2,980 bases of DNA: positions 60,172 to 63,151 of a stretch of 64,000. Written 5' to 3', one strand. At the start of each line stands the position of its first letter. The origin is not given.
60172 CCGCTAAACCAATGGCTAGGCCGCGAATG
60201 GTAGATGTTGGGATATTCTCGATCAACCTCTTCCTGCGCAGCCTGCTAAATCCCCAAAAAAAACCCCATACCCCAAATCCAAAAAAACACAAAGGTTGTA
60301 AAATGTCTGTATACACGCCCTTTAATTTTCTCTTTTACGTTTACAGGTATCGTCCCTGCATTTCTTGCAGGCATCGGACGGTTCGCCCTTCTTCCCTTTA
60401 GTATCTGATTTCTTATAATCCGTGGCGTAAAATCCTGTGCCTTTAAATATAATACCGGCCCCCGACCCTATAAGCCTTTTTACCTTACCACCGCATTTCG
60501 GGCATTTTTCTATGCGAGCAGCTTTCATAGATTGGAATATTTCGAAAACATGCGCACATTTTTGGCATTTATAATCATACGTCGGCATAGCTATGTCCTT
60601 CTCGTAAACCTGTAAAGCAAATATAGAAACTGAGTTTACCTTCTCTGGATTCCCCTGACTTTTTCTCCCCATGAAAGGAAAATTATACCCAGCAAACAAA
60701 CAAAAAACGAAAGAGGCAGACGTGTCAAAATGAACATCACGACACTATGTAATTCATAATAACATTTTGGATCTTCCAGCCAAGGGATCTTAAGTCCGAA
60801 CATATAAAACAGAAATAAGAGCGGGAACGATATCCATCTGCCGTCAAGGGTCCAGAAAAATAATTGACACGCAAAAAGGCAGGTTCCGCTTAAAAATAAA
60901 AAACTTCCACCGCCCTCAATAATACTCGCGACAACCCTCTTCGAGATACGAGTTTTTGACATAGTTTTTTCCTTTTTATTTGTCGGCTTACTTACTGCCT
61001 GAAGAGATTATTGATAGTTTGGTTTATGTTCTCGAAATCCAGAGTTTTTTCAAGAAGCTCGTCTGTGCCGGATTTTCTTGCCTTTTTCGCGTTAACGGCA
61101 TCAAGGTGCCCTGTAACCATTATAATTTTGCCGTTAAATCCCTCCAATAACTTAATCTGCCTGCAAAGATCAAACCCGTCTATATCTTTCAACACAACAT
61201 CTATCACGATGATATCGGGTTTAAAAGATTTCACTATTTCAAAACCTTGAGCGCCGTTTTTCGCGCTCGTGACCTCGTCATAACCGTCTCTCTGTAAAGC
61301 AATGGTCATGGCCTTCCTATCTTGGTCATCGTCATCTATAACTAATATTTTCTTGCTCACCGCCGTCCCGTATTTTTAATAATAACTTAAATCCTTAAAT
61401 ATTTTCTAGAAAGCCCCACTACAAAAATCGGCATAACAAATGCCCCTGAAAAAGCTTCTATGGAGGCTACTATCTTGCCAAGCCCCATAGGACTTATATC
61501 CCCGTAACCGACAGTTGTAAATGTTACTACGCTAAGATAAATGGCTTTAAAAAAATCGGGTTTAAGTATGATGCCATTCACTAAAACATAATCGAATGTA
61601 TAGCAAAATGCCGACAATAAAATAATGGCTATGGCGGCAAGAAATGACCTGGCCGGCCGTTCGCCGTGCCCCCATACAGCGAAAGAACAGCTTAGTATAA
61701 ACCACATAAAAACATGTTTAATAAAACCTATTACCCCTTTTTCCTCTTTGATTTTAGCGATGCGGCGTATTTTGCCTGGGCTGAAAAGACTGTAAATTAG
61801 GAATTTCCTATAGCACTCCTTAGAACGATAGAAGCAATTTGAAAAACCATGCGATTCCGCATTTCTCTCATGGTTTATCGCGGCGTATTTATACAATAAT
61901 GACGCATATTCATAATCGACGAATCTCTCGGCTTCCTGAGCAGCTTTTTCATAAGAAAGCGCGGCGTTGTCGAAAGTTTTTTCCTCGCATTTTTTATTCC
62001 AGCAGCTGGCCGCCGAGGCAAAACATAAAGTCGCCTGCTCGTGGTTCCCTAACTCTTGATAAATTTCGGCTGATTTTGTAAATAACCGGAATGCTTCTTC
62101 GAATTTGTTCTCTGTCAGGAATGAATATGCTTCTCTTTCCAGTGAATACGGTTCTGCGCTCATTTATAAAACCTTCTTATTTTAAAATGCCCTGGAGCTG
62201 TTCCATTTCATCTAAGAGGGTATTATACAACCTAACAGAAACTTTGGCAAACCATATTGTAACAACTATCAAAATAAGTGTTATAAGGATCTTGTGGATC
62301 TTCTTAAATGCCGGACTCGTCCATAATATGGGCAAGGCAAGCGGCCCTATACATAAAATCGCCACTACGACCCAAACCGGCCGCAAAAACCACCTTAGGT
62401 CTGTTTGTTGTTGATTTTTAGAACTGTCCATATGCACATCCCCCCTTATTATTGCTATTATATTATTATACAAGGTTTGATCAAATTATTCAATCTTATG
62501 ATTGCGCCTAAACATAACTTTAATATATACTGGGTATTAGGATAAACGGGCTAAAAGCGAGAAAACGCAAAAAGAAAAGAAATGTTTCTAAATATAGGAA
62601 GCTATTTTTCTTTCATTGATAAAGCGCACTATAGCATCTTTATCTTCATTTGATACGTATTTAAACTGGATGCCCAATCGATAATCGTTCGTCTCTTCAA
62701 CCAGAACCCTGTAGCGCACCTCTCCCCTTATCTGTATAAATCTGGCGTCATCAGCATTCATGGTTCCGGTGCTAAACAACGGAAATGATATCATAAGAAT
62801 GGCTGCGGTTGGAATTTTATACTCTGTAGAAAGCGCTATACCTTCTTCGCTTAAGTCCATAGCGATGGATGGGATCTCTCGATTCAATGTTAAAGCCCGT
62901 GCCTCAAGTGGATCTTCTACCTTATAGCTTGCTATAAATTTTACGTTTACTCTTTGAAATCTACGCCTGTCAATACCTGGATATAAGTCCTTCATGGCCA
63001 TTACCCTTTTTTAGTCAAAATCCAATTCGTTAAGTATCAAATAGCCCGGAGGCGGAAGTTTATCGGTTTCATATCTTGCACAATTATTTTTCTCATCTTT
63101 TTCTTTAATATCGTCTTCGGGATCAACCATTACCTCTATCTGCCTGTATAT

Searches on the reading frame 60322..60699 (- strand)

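Call 38: search_protein_families(library=pfam, proteins=[window:60322-60699:-], max_evalue=0.01)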
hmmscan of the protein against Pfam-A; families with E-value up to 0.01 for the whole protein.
window:60322-60699:- (125 aa): 4 families
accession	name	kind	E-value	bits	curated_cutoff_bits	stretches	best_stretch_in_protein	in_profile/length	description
PF09723.15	Zn_ribbon_8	-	8.8e-17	61.3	34.4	1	38-77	1-41/41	Zinc ribbon domain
PF24441.1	DUF7560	-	0.0002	21.4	27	1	38-74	1-38/44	Family of unknown function (DUF7560)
PF01155.25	HypA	-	0.0032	17.9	28.9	1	35-76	63-99/112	Hydrogenase/urease nickel incorporation, metallochaperone, hypA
PF15777.11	Anti-TRAP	-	0.007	16.8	32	1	35-73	3-40/59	Tryptophan RNA-binding attenuator protein inhibitory protein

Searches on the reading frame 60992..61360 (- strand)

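Call 38: search_protein_families(library=pfam, proteins=[window:60992-61360:-], max_evalue=0.01)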
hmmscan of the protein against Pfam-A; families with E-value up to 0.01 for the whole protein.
window:60992-61360:- (122 aa): 2 families
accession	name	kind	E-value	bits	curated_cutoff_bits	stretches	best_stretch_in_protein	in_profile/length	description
PF00072.30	Response_reg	-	9.7e-24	84.1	30.2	1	5-116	1-110/111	Response regulator receiver domain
PF23198.2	PDE8A_N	-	1.5e-06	28.7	29.6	1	3-83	11-92/147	PDE8A-like, N-terminal domain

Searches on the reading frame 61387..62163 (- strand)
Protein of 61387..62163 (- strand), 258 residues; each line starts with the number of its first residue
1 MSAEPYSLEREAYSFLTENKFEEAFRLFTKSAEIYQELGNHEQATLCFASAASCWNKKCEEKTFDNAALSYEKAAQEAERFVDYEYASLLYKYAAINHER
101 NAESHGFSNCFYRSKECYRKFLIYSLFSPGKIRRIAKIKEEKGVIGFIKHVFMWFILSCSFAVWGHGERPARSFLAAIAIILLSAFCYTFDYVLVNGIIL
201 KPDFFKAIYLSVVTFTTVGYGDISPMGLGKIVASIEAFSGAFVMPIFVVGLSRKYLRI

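Call 38: search_protein_families(library=pfam, proteins=[window:61387-62163:-], max_evalue=0.01)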
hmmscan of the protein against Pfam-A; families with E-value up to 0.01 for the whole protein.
window:61387-62163:- (258 aa): 3 families
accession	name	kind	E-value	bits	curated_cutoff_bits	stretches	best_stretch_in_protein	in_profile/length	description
PF07885.22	Ion_trans_2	-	1.5e-13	50.8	22.5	1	179-251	5-73/79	Ion channel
PF07695.17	7TMR-DISM_7TM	-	0.0024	18.3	29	1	151-211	132-187/205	7TM diverse intracellular signalling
PF14938.12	SNAP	-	0.0064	16.4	25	1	17-75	25-82/282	Soluble NSF attachment protein, SNAP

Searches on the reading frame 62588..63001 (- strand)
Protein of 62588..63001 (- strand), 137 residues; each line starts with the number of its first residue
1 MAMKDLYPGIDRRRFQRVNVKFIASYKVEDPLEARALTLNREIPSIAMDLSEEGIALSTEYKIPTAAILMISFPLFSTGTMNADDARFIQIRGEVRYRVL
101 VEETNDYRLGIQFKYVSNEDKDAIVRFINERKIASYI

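Call 38: search_protein_families(library=pfam, proteins=[window:62588-63001:-], max_evalue=0.01)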
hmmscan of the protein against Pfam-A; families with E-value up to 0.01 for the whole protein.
window:62588-63001:- (137 aa): 1 family
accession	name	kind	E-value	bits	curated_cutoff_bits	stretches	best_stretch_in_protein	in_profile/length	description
PF07238.19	PilZ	-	4e-10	40.4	22.5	1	11-129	1-101/102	PilZ domain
